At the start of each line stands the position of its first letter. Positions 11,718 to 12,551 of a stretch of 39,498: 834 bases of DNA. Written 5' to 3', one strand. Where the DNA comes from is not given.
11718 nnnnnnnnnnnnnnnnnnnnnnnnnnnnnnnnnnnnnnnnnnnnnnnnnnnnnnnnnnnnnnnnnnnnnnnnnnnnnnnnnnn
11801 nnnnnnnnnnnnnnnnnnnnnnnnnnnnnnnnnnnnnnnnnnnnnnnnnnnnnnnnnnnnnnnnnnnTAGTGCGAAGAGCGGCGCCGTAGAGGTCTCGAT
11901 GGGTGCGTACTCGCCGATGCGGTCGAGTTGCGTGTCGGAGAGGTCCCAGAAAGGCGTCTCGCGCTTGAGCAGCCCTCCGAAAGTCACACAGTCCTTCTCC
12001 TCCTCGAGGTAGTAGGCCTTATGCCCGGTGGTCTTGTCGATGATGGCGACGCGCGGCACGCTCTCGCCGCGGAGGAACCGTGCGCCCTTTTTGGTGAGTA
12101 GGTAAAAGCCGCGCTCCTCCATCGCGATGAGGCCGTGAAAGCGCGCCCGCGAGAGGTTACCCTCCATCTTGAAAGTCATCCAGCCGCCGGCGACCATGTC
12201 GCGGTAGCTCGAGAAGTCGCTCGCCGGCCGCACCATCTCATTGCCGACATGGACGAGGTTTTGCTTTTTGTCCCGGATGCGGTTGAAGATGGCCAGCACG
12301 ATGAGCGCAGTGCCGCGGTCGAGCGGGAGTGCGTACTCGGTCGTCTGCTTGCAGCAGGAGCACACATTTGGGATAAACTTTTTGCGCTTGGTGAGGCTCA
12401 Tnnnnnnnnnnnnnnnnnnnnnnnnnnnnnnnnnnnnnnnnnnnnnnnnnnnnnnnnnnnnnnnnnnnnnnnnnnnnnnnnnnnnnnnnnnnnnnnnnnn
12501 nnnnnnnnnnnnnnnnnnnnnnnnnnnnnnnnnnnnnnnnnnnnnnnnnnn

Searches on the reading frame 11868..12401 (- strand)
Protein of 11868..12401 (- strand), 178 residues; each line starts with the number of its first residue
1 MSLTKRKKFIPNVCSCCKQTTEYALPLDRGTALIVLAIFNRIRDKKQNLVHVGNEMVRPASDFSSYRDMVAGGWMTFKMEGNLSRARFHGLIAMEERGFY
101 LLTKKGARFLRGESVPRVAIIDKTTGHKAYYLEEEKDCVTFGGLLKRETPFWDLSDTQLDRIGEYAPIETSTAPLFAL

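Call 83: find_homologous_proteins(query=window:11868-12401:-, max_evalue=0.001)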
Query window:11868-12401:- (178 aa): 24 proteins with E <= 0.001 among 56 candidates.
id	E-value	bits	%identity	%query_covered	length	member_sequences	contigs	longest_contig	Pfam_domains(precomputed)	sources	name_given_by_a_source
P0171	7.9e-116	402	100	100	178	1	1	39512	-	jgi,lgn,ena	-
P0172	7.2e-66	239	67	91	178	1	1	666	-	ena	-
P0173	2.1e-64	234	62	96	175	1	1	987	-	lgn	-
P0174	4.9e-61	223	59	99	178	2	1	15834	-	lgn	-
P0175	1.3e-60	222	60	96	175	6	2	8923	-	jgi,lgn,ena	-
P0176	1.1e-56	209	59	98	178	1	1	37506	-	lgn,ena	-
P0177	3.8e-55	204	58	93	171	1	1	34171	-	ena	-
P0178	4.3e-51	191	52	93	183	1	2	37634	-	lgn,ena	-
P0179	1.8e-44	169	48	98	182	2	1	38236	-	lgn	-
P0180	5.7e-32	129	53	71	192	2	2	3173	-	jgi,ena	jgi:hypothetical protein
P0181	8.8e-29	118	53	61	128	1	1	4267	-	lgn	-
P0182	2.5e-27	114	40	99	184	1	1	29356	-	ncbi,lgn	-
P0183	5.7e-27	113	45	83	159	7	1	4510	-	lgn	-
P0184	5.3e-26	109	49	73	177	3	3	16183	-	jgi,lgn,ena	-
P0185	4.5e-25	106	46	72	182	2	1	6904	-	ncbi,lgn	-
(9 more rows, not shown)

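Call 84: find_encoding_contigs(protein=P0176, flank=10000, max_places=1)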
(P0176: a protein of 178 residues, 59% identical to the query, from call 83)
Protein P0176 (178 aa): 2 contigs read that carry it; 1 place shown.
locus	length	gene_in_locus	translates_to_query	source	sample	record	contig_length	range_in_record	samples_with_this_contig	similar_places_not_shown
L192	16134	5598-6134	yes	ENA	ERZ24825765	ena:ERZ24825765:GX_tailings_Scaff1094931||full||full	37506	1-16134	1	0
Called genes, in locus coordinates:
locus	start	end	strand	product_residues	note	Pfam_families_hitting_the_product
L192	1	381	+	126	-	?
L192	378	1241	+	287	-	PF01471:PG_binding_1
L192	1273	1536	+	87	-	-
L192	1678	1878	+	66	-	-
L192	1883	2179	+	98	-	PF12957:DUF3846 (weak)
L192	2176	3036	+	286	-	PF03837:RecT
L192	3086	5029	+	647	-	PF12705:PDDEXK_1, PF17854:FtsK_alpha, PF01580:FtsK_SpoIIIE, PF20703:nSTAND1 (weak)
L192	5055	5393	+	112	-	PF08299:Bac_DnaA_C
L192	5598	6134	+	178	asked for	-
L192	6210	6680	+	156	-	PF16403:Bact_surface_Ig-like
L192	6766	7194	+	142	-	PF05866:RusA (faint)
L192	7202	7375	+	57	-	-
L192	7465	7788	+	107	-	-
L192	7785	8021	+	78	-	-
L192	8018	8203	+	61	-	-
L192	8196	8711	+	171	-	-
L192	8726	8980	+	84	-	-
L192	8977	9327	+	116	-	-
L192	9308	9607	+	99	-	-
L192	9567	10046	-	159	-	-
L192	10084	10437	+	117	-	-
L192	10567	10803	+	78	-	-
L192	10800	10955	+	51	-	-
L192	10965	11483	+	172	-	-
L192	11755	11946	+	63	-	-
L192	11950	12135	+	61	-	-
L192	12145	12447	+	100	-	-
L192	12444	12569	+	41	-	-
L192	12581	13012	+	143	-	-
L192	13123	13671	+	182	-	-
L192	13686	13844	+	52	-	-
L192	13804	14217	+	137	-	-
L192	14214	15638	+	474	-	PF03237:Terminase_6N (weak)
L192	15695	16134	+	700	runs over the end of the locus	PF23899:SU10_portal (weak)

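Call 85: find_encoding_contigs(protein=P0177, flank=10000, max_places=1)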
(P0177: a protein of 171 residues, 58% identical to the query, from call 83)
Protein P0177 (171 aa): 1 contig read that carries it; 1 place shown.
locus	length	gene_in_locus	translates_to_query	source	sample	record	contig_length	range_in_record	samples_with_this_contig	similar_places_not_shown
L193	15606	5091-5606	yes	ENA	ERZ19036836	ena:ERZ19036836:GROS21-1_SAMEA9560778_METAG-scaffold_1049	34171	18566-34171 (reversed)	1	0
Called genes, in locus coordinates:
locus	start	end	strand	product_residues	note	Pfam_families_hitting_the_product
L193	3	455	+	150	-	?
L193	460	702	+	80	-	-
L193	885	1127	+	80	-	-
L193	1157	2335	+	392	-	PF01471:PG_binding_1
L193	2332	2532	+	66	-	-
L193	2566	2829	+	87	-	-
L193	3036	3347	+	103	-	-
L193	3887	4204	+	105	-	-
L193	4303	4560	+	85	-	-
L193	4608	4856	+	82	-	-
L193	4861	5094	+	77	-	-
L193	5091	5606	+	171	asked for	-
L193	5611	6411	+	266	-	-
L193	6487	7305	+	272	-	PF03837:RecT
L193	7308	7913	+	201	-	PF09588:YqaJ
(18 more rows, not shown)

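Call 91: predict_structure(alignment_id=A3)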
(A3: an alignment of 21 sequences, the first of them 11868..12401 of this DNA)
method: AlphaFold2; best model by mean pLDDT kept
length: 178 residues; sequences in the alignment: 21
mean_pLDDT: 87.5   pTM: 0.82
mean pLDDT of the five models: 87.5, 87.0, 86.3, 86.1, 85.2
residues with pLDDT >= 90: 134; 70-90: 13; 50-70: 19; < 50: 12
segments of 3 or more residues with pLDDT < 50: 166-174
pLDDT, mean of each block of 10 residues (from residue 1): 73 95 97 96 91 97 94 96 97 95 95 96 95 96 85 65 53 50
secondary structure, 60 per line:
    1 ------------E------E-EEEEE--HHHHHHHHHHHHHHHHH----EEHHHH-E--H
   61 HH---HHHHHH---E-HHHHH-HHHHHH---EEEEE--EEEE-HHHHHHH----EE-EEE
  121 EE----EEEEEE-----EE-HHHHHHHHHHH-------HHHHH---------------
elements in order: E22-26 H29-45 H52-55 H66-71 H77-81 H83-88 E92-96 E99-102 H104-110 E118-122 E127-132 H141-151 H159-163

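Call 93: fold_search(model_id=the predicted structure, library=pdb)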
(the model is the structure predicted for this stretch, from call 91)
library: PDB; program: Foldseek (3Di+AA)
matches with E <= 10: 154; with E <= 0.001: 0
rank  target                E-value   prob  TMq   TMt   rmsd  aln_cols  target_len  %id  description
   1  4i2o_A                2.6e-01  0.38  0.23  0.21   6.2        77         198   14  The Structure of FixK2 from Bradyrhizobium japonicum (released 2013-04-10)
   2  3igr_A                3.5e-01  0.08  0.12  0.12  11.1       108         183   12  The Crystal Structure of Ribosomal-protein-S5-alanine Acetyltransferase from Vibrio fischeri to 2.0A (released 2009-09-01)
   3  3dv8                  4.0e-01  0.60  0.25  0.21   5.0        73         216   10  Crystal structure of a putative transcriptional regulator of the crp/fnr family (eubrec_1222) from eubacterium rectale a (released 2008-08-05)
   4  1xcv                  1.2e+00  0.16  0.27  0.32   5.8        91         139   10  Crystal Structure Of (H79AC102D)Dtxr complexed with Nickel(II) (released 2005-08-16)
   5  6l0o                  1.4e+00  0.25  0.26  0.55   5.5        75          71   11  WH domain of human MCM8 (released 2020-04-29)
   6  7b25_A                1.8e+00  0.15  0.27  0.33   5.6        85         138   18  DtxR-like iron-dependent regulator IdeR (Q43A variant) complexed with cobalt and its consensus DNA-binding sequence (released 2021-03-03)
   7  5zux_MODEL_1_A        1.8e+00  0.12  0.23  0.39   9.6       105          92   11  Solution Structure of the DNA complex of the C-terminal Domain of Rok (released 2018-10-17)
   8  5kta                  1.9e+00  0.03  0.12  0.12  10.8       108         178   11  Apo FdhC- a nucleotide-linked sugar GNAT (released 2016-07-27)
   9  8d0b_B                2.0e+00  0.08  0.23  0.13   9.9       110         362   13  Human CST-DNA polymerase alpha/primase preinitiation complex bound to 4xTEL-foldback template (released 2022-06-22)
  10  1cf7_A                2.2e+00  0.18  0.25  0.56   4.3        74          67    9  STRUCTURAL BASIS OF DNA RECOGNITION BY THE HETERODIMERIC CELL CYCLE TRANSCRIPTION FACTOR E2F-DP (released 1999-04-02)
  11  9f26_C                2.2e+00  0.10  0.22  0.40   6.4        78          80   14  Crystal structure of the PriS_PriL-Rpa2WH ternary complex from P. abyssi (released 2024-12-04)
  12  3h3u_A                2.2e+00  0.08  0.20  0.17   8.1        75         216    9  Crystal structure of CRP (cAMP receptor Protein) from Mycobacterium tuberculosis (released 2010-02-02)
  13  2fmy_A                2.2e+00  0.07  0.20  0.17   6.7        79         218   14  CO-dependent transcription factor CooA from Carboxydothermus hydrogenoformans (Imidazole-bound form) (released 2007-01-16)
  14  8eo7_B                2.3e+00  0.03  0.16  0.13  12.2       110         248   15  Crystal structure of metagenomic beta-lactamase LRA-5 Y69Q/V166E mutant at 2.15 Angstrom resolution (released 2023-10-04)
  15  5xfp_E                2.6e+00  0.13  0.29  0.19  12.3       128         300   12  Binary complex of PHF1 and a double stranded DNA (released 2017-09-13)
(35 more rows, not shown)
